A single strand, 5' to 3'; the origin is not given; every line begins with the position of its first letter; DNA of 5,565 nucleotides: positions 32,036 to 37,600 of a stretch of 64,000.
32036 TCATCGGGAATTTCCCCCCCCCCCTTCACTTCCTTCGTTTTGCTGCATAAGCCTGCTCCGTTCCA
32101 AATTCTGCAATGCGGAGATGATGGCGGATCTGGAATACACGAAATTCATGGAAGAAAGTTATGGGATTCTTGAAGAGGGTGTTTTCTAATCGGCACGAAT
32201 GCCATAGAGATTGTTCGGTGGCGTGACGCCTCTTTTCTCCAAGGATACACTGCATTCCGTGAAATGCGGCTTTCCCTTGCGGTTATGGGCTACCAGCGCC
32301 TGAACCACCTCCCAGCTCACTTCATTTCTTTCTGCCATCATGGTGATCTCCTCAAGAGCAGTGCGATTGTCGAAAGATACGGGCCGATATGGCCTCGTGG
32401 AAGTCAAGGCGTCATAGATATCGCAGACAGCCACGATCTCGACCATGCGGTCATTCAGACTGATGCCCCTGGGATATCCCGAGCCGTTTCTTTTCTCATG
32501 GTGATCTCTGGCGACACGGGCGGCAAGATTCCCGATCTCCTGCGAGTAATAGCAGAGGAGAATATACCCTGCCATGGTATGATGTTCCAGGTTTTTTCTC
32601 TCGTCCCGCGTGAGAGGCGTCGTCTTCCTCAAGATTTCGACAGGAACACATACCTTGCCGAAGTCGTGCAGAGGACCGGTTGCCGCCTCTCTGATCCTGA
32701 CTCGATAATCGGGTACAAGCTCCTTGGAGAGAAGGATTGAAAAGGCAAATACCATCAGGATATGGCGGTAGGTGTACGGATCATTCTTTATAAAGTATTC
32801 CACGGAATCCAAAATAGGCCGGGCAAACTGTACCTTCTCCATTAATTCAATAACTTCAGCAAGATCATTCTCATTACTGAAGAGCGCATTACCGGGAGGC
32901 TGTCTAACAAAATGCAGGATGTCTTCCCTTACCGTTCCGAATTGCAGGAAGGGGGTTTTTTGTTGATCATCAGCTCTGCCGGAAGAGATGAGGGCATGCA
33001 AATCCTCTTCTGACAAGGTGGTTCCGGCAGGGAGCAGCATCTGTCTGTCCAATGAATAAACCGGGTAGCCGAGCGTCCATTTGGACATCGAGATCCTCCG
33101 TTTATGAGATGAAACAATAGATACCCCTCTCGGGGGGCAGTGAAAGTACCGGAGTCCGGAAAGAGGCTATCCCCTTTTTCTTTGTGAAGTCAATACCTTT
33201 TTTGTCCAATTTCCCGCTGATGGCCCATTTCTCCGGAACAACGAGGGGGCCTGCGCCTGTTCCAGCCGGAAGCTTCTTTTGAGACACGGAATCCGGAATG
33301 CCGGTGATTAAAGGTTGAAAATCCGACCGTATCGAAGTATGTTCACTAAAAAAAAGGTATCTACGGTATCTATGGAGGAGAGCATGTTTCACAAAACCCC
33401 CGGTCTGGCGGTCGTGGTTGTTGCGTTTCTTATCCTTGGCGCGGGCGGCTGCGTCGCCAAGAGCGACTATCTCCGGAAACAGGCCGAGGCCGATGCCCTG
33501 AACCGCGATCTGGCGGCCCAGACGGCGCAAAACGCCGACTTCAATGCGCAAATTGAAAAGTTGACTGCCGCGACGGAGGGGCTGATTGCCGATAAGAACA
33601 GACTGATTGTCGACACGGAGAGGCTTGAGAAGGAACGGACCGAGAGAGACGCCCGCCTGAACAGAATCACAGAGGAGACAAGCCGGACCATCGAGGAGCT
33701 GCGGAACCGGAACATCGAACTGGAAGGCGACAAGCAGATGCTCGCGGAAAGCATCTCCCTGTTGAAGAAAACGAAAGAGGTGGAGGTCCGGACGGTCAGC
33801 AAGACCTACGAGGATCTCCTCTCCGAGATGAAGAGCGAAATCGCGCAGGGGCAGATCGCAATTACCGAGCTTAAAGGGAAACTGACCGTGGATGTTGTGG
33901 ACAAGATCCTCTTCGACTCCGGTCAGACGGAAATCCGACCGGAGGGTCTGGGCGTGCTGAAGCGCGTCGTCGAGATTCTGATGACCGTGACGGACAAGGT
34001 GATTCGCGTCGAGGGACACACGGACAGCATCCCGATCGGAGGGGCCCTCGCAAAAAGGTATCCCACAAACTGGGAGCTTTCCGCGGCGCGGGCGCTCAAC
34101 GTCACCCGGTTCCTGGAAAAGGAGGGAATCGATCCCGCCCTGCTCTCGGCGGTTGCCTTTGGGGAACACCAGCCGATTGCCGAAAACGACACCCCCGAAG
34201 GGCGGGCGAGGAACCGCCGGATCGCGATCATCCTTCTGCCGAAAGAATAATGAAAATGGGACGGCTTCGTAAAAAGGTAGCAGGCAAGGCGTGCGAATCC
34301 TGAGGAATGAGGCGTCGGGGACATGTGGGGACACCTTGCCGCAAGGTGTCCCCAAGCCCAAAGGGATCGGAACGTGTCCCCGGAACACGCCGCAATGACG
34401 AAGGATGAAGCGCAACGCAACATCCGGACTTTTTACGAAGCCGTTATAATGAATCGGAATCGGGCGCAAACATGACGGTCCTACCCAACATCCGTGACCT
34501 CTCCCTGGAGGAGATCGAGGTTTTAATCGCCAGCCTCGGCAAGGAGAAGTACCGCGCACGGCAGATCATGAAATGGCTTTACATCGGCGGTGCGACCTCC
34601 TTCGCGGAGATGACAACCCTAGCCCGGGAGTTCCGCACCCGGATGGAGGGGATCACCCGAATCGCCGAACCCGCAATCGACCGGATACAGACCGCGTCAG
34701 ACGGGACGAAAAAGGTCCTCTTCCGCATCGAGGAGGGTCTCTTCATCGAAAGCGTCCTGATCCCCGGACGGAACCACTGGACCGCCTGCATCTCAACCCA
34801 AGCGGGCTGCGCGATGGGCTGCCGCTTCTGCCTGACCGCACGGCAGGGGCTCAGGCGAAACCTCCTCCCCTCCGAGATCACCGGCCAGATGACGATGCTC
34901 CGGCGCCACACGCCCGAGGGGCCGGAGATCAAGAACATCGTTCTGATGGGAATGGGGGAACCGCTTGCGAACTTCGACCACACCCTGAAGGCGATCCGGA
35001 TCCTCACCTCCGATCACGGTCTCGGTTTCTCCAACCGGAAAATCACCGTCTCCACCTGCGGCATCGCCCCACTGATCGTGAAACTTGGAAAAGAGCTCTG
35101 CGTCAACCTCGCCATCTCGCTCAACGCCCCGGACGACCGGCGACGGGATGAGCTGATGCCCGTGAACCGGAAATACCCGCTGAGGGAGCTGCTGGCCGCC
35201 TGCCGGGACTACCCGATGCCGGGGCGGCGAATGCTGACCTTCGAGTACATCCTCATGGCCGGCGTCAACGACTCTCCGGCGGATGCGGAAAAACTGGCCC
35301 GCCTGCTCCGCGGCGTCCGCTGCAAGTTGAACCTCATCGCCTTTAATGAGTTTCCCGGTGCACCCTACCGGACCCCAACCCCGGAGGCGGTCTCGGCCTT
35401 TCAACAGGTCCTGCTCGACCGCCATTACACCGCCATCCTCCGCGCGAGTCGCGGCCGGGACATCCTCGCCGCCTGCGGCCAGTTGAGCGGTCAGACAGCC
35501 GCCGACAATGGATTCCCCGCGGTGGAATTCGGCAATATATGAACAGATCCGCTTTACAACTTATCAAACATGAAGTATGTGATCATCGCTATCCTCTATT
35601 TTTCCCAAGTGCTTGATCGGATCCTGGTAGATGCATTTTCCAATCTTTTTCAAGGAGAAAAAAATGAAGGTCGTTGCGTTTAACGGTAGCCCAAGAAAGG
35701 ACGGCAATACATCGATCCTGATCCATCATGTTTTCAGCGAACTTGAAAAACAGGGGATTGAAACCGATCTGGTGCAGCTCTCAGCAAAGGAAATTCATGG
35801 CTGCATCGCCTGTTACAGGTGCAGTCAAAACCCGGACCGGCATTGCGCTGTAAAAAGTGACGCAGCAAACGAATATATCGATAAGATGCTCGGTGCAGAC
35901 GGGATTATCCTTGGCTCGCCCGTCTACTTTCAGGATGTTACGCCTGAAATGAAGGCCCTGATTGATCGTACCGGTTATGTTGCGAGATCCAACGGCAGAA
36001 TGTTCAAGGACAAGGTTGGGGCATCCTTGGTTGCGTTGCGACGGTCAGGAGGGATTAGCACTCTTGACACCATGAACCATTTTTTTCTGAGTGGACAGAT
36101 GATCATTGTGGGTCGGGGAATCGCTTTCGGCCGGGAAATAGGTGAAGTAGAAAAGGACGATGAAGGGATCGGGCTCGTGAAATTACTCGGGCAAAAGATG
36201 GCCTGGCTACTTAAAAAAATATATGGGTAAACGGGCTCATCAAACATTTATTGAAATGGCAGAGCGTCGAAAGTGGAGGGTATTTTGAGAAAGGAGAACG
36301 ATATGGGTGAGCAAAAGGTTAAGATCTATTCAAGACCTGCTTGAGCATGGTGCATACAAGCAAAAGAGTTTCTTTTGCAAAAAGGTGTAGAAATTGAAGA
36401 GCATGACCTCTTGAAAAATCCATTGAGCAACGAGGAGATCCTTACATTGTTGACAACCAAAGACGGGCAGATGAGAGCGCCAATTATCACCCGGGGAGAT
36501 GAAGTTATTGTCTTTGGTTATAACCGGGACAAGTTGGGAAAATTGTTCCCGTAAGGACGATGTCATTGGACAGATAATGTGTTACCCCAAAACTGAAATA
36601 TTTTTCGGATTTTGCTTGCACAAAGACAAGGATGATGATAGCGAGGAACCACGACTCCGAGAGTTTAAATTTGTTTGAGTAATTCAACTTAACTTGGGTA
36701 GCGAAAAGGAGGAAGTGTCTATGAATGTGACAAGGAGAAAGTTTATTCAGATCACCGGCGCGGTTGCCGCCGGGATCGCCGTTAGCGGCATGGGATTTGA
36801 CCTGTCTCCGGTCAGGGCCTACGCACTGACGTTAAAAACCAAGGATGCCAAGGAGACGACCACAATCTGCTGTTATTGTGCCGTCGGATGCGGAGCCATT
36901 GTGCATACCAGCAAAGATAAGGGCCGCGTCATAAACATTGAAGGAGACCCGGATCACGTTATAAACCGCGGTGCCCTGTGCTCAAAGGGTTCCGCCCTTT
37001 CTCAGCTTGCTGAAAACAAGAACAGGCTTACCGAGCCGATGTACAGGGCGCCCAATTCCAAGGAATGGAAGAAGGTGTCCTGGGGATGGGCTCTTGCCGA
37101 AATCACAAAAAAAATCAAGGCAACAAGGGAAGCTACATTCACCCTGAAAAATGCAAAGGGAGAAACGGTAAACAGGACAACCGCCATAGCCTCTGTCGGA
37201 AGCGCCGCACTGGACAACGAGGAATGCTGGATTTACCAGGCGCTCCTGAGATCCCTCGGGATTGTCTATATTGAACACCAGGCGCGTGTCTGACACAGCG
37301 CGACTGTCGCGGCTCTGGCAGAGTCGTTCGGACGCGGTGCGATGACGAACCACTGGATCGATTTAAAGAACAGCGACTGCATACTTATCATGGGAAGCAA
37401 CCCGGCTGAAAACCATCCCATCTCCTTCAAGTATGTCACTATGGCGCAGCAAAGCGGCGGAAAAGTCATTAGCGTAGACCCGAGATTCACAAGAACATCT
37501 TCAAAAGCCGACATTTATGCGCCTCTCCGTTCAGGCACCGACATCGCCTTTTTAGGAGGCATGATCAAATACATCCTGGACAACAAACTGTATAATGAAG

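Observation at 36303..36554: Unannotated glutaredoxin-like gene with TGA at the first CxxC position: candidate UxxC selenoprotein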

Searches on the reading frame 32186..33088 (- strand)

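Call 31: search_protein_families(library=pfam, proteins=[window:32186-33088:-], max_evalue=0.00001)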
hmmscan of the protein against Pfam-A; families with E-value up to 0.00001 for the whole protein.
window:32186-33088:- (300 aa): 2 families
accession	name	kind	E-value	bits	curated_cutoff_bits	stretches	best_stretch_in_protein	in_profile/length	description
PF13487.12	HD_5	-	4e-14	53.2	27.2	1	119-253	27-163/170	HD domain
PF01966.28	HD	-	4e-08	34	22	1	106-227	1-115/116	HD domain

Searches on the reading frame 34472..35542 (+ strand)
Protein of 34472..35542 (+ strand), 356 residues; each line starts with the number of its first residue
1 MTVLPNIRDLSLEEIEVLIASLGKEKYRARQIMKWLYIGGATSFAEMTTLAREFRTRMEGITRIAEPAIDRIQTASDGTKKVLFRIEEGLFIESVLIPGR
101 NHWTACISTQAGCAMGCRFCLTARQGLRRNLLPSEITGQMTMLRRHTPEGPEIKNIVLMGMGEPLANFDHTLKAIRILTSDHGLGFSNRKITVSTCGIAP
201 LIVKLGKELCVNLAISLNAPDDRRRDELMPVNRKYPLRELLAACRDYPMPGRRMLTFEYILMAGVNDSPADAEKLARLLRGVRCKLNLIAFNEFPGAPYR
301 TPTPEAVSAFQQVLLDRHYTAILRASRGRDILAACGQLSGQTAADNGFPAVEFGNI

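Call 31: search_protein_families(library=pfam, proteins=[window:34472-35542:+], max_evalue=0.00001)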
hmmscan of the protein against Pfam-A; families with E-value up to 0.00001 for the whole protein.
window:34472-35542:+ (356 aa): 2 families
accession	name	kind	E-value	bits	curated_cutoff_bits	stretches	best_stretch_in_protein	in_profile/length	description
PF21016.3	RlmN_N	-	5.8e-15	55.2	24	1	6-64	2-60/60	Ribosomal RNA large subunit methyltransferase N-terminal domain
PF04055.27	Radical_SAM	-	9.4e-15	55.6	29.5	1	107-269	1-158/166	Radical SAM superfamily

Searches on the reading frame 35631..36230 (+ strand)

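Call 31: search_protein_families(library=pfam, proteins=[window:35631-36230:+], max_evalue=0.00001)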
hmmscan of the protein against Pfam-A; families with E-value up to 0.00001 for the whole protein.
window:35631-36230:+ (199 aa): 2 families
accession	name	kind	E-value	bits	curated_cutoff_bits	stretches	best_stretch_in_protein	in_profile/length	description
PF03358.20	FMN_red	-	3.7e-32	111.4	24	1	12-164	1-145/152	NADPH-dependent FMN reductase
PF02525.22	Flavodoxin_2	-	2.6e-09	37.5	27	1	12-114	1-103/198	Flavodoxin-like fold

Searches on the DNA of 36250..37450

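Call 32: search_rna_families(source=window, start=36250, end=37450, threshold=evalue, max_evalue=10, show_alignments=3)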
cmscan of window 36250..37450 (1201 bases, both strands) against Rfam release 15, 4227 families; matches with E-value up to 10: 3.
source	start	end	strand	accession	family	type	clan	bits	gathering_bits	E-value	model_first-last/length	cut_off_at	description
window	37288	37346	+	RF01989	SECIS_3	Cis-reg;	-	35.6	63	5e-06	1-59/59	no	Selenocysteine insertion sequence 3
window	36962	36997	-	RF01345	CRISPR-DR35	Gene; CRISPR;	-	24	35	0.049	1-36/36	no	CRISPR RNA direct repeat element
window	36885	36926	+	RF01100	PK-BYV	Cis-reg;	-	14.8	50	5.1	1-40/40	no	3'-terminal pseudoknot in BYV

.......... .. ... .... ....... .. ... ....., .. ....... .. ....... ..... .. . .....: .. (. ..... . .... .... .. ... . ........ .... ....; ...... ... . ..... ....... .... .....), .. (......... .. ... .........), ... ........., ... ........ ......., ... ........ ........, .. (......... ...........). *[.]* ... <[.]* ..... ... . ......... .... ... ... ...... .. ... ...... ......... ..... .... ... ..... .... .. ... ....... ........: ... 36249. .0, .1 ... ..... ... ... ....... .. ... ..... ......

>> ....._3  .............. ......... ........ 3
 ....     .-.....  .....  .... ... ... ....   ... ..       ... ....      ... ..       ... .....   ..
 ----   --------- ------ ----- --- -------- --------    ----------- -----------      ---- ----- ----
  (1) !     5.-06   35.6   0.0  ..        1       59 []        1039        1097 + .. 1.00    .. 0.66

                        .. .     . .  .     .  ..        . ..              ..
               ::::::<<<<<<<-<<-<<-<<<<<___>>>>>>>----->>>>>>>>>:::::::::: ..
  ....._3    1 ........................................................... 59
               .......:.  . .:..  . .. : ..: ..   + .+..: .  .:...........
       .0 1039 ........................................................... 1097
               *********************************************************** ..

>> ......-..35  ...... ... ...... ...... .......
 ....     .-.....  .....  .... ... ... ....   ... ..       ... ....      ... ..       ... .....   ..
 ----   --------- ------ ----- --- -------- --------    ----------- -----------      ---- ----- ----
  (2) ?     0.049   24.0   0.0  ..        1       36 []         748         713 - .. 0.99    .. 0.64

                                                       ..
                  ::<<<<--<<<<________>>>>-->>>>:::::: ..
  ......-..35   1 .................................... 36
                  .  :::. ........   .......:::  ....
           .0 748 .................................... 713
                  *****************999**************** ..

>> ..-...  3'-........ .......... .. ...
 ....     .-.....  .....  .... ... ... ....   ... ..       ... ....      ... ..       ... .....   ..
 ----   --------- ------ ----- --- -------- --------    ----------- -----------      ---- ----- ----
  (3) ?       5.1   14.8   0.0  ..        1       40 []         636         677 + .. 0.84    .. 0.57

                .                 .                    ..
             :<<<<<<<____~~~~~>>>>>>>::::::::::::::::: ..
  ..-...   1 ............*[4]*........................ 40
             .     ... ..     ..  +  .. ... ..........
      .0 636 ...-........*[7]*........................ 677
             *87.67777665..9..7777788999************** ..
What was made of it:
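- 36721..39804 (+): Context only: Sec-containing formate dehydrogenase alpha subunit (TGA 37291-37293; SECIS hairpin about 37309-37327). It shows that the host decodes UGA as Sec. Weak Rfam SECIS_3 hit at 35.6 bits, E = 5e-6 (call 32).
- No Rfam SECIS model matches it even at E <= 10 (call 32).
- Tried and rejected: A permissive scan of 36250-37450 found only a sub-threshold SECIS_3 hit on fdhA and nothing on the grx hairpin (call 32).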
